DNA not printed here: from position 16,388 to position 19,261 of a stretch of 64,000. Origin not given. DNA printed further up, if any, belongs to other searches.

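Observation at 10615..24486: A 13.9-kb block with five tandem ~850-aa paralogs splits the S10 operon between rpsJ and rplC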

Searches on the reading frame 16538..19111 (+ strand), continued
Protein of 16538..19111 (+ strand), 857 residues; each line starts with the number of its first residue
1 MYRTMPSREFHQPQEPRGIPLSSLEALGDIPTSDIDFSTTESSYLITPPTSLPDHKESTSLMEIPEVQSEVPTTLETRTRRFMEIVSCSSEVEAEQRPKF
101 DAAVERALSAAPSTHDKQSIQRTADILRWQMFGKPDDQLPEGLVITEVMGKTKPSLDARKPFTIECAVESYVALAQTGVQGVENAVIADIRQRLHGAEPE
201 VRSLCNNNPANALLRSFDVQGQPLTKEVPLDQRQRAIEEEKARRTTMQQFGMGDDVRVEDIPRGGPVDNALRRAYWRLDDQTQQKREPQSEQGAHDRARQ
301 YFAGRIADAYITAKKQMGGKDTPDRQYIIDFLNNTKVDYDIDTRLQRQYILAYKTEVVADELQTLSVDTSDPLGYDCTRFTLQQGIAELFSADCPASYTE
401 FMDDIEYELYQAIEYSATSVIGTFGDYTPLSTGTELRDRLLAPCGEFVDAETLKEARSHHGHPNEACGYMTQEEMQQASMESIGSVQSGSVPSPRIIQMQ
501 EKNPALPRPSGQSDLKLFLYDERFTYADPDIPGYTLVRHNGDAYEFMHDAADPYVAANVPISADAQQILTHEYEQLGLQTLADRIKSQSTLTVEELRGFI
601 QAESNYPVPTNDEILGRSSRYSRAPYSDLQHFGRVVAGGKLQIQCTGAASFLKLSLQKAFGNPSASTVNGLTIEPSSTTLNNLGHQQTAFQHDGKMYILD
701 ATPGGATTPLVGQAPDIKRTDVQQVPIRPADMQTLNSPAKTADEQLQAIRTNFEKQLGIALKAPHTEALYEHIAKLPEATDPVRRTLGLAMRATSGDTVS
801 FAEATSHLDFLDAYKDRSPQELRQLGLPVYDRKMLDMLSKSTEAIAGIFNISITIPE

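Call 62: fold_search(model_id=the predicted structure, library=pdb)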
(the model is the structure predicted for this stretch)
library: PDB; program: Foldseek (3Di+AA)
matches with E <= 10: 42; with E <= 0.001: 0
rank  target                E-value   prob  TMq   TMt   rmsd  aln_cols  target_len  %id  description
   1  1q5n                  2.7e+00  0.02  0.05  0.09  41.0       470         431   10  Crystal Structure of beta-carboxy-cis,cis-muconate cycloisomerase (CMLE) from Acinetobacter calcoaceticus sp. ADP1 (released 2003-08-19)
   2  5wb1                  3.3e+00  0.04  0.10  0.17  32.8       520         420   11  Ligand-free US28 with stabilizing intracellular nanobody (released 2018-06-13)
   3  5z2c_C                3.5e+00  0.02  0.06  0.10  28.1       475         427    9  Crystal structure of ALPK-1 N-terminal domain in complex with ADP-heptose (released 2018-08-22)
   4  6vz9_A                3.6e+00  0.02  0.09  0.07  32.6       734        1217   10  Structure of proline utilization A with the FAD covalently modified by L-thiazolidine-2-carboxylate (released 2020-03-18)
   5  7u6y_E                3.9e+00  0.01  0.07  0.05  36.8       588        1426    8  Cryo-EM structure of the pancreatic ATP-sensitive potassium channel in the presence of glibenclamide and ATP with Kir6 (released 2022-08-31)
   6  9h4e_C                4.5e+00  0.02  0.07  0.12  34.9       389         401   14  trans-aconitate decarboxylase Tad1- wild type binding with glycerol (released 2025-03-19)
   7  8t46_B                4.5e+00  0.01  0.06  0.08  39.9       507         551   11  Transporter associated with antigen processing (TAP) in the apo state (released 2024-06-12)
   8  9bd6_A                5.1e+00  0.01  0.07  0.09  39.2       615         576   10  PaMsbA in an occluded, outward conformation (released 2025-09-03)
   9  5ul7_A                5.3e+00  0.01  0.06  0.10  35.7       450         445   10  Structure and function of the divalent anion/Na+ symporter from Vibrio cholerae and a humanized variant (released 2017-05-17)
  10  1w4t                  5.5e+00  0.09  0.12  0.29  21.5       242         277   14  X-ray crystallographic structure of Pseudomonas aeruginosa arylamine N-acetyltransferase (released 2005-08-03)
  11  9ryf_A                5.7e+00  0.01  0.07  0.09  41.4       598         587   10  Heterodimeric ABC exporter TmrAB (wild type) in ATP-bound outward-facing occluded conformation in the absence of Mg2+ (released 2026-04-08)
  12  8hu6_A                5.7e+00  0.01  0.06  0.07  27.1       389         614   12  AMP deaminase 2 in complex with AMP (released 2023-01-18)
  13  8hu6_C                6.0e+00  0.01  0.06  0.08  27.0       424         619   12  AMP deaminase 2 in complex with AMP (released 2023-01-18)
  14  6x9d_A                6.0e+00  0.01  0.08  0.06  33.6       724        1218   10  Structure of proline utilization A with trans-4-hydroxy-L-proline bound in the L-glutamate-gamma-semialdehyde dehydrog (released 2020-12-30)
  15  6vz9_B                6.5e+00  0.01  0.09  0.08  32.6       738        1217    9  Structure of proline utilization A with the FAD covalently modified by L-thiazolidine-2-carboxylate (released 2020-03-18)
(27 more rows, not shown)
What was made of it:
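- On Arylamine N-acetyltransferase family (PF00797): Foldseek to 1w4t gives E 5.5 and TM 0.29 (call 62).
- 1w4t, a NAT, ranks 10th in Foldseek (call 62). The NAT hit has E 5.5 (call 62).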

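Call 65: search_protein_families(library=pfam, alignment_id=A6, max_evalue=1)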
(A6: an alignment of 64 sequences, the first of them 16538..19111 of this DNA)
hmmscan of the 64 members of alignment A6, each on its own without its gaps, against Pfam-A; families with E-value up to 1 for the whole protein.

A. member 1, window:16538-19111:+ (857 aa): 0 families

B. families by the number of members that match (of 64 scanned): 35 families (the first 25 are shown)
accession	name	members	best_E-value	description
PF02679.21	ComA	1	0.019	(2R)-phospho-3-sulfolactate synthase (ComA)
PF00797.23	Acetyltransf_2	1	0.02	N-acetyltransferase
PF18604.6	PreAtp-grasp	1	0.025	Pre ATP-grasp domain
PF24534.1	HMA_PCA1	1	0.042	PCA1 HMA heavy metal-associated domain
PF10123.14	Mu-like_Pro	1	0.049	Mu-like prophage I protein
PF22734.1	NNH2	1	0.057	NACHT N-terminal Helical domain 2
PF01337.24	Barstar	1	0.061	Barstar (barnase inhibitor)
PF04473.18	DUF553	1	0.073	Transglutaminase-like domain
PF00903.31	Glyoxalase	1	0.079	Glyoxalase/Bleomycin resistance protein/Dioxygenase superfamily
PF12922.13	Cnd1_N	1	0.08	non-SMC mitotic condensation complex subunit 1, N-term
PF11250.13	FAF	1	0.082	Fantastic Four meristem regulator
PF09005.15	FUBP_C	1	0.088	Far upstream element-binding protein, C-terminal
PF09001.16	DUF1890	1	0.09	Domain of unknown function (DUF1890)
PF13518.12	HTH_28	1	0.092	Helix-turn-helix domain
PF03364.25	Polyketide_cyc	1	0.094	Polyketide cyclase / dehydrase and lipid transport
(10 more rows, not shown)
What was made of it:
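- On Arylamine N-acetyltransferase family (PF00797): One of 64 members scores E 0.02, below threshold (call 65).
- On Transglutaminase-like superfamily (PF01841 and relatives): PF04473 at E 0.073 in one member (call 65).
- Weak Pfam hits of the same superfamily: PF00797 at 0.02 and PF04473 at 0.073 (call 65).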

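Call 70: find_related_loci(query=A1, collection=metagenome_contigs, flank=10000)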
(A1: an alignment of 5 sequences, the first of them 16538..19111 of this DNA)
Query A1 (857 aa) in metagenome_contigs; peptide patterns used: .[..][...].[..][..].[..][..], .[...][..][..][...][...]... (x = any residue, [..] = any of these).
169 stretches matched a pattern, but none encodes a relative of the query by tblastn (E <= 1e-3).

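Call 73: find_related_loci(query=A7, collection=metagenome_contigs, flank=10000)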
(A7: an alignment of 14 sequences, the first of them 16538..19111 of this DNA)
Query A7 (857 aa) in metagenome_contigs; peptide patterns used: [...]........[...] (x = any residue, [..] = any of these).
116 stretches matched a pattern; 2 encode a relative of the query (tblastn E <= 1e-3); 2 distinct loci.
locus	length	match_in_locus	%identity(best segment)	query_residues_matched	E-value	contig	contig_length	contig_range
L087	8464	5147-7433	32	75-844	6e-39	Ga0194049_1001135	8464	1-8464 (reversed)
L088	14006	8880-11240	25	116-846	5e-25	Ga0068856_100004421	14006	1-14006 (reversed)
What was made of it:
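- Tried and rejected: It found only 2 loci in metagenome_contigs (calls 70, 73).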

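Call 85: list_cluster_members(proteins=[P0009, P0011, P0014, P0015, P0017, P0018, P0020, P0021, P0023, P0024])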
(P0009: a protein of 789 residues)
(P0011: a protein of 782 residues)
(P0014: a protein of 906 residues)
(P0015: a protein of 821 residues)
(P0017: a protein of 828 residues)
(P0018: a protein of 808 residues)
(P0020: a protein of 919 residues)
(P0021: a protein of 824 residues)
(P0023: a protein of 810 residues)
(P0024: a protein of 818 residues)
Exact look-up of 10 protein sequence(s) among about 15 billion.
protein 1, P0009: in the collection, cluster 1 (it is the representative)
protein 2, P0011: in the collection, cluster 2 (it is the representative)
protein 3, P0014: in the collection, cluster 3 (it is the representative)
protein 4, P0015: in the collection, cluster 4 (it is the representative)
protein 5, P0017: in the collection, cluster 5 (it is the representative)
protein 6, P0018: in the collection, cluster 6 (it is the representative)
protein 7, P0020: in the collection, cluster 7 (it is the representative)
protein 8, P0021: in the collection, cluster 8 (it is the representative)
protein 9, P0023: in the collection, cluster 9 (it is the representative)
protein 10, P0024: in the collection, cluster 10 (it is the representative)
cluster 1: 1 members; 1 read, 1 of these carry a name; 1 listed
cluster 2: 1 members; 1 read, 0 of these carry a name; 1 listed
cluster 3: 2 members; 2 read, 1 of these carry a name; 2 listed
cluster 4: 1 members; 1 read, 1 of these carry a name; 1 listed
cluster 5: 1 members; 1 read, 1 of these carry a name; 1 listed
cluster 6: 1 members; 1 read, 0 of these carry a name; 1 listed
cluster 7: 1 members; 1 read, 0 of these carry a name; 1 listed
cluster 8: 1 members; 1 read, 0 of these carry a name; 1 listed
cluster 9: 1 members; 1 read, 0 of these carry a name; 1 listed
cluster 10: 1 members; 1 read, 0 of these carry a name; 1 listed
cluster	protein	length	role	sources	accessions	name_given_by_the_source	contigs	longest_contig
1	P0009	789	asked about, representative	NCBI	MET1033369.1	MAG: hypothetical protein ABWX94_02630 [Candidatus Saccharimonadales bacterium]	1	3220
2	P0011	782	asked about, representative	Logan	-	-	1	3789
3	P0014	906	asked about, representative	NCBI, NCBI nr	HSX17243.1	MAG TPA: hypothetical protein VLH86_04030 [Patescibacteria group bacterium] | hypothetical protein [Patescibacteria group bacterium]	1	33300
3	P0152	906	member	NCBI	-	-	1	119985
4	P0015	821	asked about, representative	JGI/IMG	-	hypothetical protein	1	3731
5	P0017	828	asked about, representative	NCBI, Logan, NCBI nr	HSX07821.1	MAG TPA: hypothetical protein VLG11_02915 [Candidatus Saccharimonadales bacterium] | hypothetical protein [Candidatus Saccharimonadales bacterium]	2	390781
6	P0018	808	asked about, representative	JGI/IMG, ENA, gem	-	-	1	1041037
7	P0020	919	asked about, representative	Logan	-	-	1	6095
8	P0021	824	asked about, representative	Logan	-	-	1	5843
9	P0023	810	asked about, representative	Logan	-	-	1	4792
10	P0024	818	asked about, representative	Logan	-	-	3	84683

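Call 86: find_encoding_contigs(protein=P0017, flank=10000, max_places=1)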
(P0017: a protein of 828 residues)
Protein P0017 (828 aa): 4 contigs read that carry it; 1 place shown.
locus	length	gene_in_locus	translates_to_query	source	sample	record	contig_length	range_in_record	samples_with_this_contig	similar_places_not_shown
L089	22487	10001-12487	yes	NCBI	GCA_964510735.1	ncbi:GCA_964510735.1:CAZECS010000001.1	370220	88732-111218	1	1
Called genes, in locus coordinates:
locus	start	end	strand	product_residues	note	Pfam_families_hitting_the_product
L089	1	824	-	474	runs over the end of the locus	PF01425:Amidase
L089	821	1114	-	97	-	PF20977:GatF (weak), PF02686:GatC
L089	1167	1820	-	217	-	-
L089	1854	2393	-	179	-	-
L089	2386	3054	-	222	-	-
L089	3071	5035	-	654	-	PF00270:DEAD (faint), PF04851:ResIII, PF17757:UvrB_inter, PF27431:UvrB_3rd, PF00271:Helicase_C, PF12344:UvrB, PF02151:UVR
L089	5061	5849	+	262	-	-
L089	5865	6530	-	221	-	PF18306:LDcluster4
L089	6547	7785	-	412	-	-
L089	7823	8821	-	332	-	PF00535:Glycos_transf_2, PF13641:Glyco_tranf_2_3, PF13632:Glyco_trans_2_3 (weak)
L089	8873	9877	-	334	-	PF00294:PfkB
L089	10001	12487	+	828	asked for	-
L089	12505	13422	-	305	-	PF01116:F_bP_aldolase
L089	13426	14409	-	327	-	PF02779:Transket_pyr, PF02780:Transketolase_C, PF22613:Transketolase_C_1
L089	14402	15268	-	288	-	PF00456:Transketolase_N, PF13292:DXP_synthase_N, PF00676:E1_dh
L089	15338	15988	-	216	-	PF00834:Ribul_P_3_epim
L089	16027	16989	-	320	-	PF13365:Trypsin_2 (weak)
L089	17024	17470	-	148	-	PF02502:LacAB_rpiB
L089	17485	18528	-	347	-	PF00044:Gp_dh_N, PF02800:Gp_dh_C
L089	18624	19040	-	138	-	PF00293:NUDIX, PF14815:NUDIX_4 (weak)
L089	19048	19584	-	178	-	PF00719:Pyrophosphatase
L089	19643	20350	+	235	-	PF03009:GDPD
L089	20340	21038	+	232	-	PF00175:NAD_binding_1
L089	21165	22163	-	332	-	PF01266:DAO (faint), PF01946:Thi4 (faint), PF07992:Pyr_redox_2, PF13434:Lys_Orn_oxgnase (faint), PF13738:Pyr_redox_3, PF00070:Pyr_redox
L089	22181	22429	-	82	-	PF00462:Glutaredoxin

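Call 87: find_encoding_contigs(protein=P0018, flank=10000, max_places=1)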
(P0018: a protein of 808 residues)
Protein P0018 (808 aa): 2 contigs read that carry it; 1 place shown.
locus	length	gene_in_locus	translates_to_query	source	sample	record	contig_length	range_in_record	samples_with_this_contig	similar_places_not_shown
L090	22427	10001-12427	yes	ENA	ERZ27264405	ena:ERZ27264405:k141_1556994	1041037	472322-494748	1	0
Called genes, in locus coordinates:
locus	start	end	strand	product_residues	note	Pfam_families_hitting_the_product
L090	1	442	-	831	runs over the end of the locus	PF00069:Pkinase, PF07714:PK_Tyr_Ser-Thr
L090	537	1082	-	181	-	PF01725:Ham1p_like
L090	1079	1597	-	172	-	-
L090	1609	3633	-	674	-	PF22745:Nlig-Ia, PF01653:DNA_ligase_aden, PF03120:OB_DNA_ligase, PF12826:HHH_2, PF14520:HHH_5, PF00633:HHH (weak), PF00533:BRCT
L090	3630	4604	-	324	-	-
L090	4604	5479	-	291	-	PF01435:Peptidase_M48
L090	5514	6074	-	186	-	PF04011:LemA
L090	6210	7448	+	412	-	PF00768:Peptidase_S11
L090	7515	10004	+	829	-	-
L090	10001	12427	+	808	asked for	-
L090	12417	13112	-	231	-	-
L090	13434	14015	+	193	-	-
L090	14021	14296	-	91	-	-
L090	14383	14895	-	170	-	-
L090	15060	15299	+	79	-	PF18451:CdiA_C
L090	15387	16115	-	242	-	PF03372:Exo_endo_phos (weak)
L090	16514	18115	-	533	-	PF01565:FAD_binding_4, PF02913:FAD-oxidase_C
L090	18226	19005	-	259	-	-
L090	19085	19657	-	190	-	-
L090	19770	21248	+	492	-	-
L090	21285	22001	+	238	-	PF12146:Hydrolase_4, PF20408:Abhydrolase_11, PF00561:Abhydrolase_1, PF12697:Abhydrolase_6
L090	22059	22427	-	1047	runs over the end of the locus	PF13385:Laminin_G_3, PF00041:fn3, PF19077:Big_13 (faint), PF13750:Big_3_3 (faint), PF17957:Big_7, PF13204:Apiosidase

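Call 88: find_encoding_contigs(protein=P0024, flank=10000, max_places=1)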
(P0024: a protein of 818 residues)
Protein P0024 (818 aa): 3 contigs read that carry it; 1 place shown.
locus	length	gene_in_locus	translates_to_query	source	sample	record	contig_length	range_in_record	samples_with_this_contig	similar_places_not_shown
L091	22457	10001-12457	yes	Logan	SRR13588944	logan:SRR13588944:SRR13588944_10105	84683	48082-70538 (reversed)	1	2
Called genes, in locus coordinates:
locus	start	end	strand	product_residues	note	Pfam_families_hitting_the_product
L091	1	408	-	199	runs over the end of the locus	-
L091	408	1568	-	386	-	-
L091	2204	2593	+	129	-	PF00072:Response_reg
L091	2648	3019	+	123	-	PF00072:Response_reg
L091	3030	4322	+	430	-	PF08245:Mur_ligase_M, PF02875:Mur_ligase_C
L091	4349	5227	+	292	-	-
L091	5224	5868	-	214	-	PF01177:Asp_Glu_race, PF07302:AroM (faint)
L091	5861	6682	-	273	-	PF00763:THF_DHG_CYH, PF01488:Shikimate_DH (faint), PF02882:THF_DHG_CYH_C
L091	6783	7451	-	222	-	-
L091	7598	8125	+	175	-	-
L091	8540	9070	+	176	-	PF13671:AAA_33 (faint), PF02223:Thymidylate_kin (faint), PF13238:AAA_18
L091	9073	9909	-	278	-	PF02673:BacA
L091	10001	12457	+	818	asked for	-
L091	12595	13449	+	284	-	-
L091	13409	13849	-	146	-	PF03479:PCC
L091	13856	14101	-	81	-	-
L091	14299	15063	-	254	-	-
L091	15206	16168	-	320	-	PF17125:Methyltr_RsmF_N (faint), PF13649:Methyltransf_25 (faint), PF01189:Methyltr_RsmB-F, PF01728:FtsJ (weak), PF13847:Methyltransf_31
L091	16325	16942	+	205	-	-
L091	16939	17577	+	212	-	PF04203:Sortase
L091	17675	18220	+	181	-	-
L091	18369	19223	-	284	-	PF00112:Peptidase_C1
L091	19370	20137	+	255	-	PF17645:Amdase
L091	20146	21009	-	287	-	-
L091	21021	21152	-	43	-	-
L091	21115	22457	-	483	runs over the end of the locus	PF07690:MFS_1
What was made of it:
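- Elsewhere the gene is usually monocistronic and sits among ordinary metabolic and housekeeping genes: pentose-phosphate genes in L089, cell-wall genes in L091 (calls 86, 88).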

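Call 96: search_protein_families(library=padloc, proteins=[window:16538-19111:+], max_evalue=0.1)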
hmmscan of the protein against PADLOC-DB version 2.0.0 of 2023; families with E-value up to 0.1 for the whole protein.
window:16538-19111:+ (857 aa): 0 families

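Call 97: search_protein_families(library=phrogs, proteins=[window:16538-19111:+], max_evalue=0.1)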
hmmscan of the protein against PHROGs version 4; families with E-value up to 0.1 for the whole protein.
window:16538-19111:+ (857 aa): 0 families
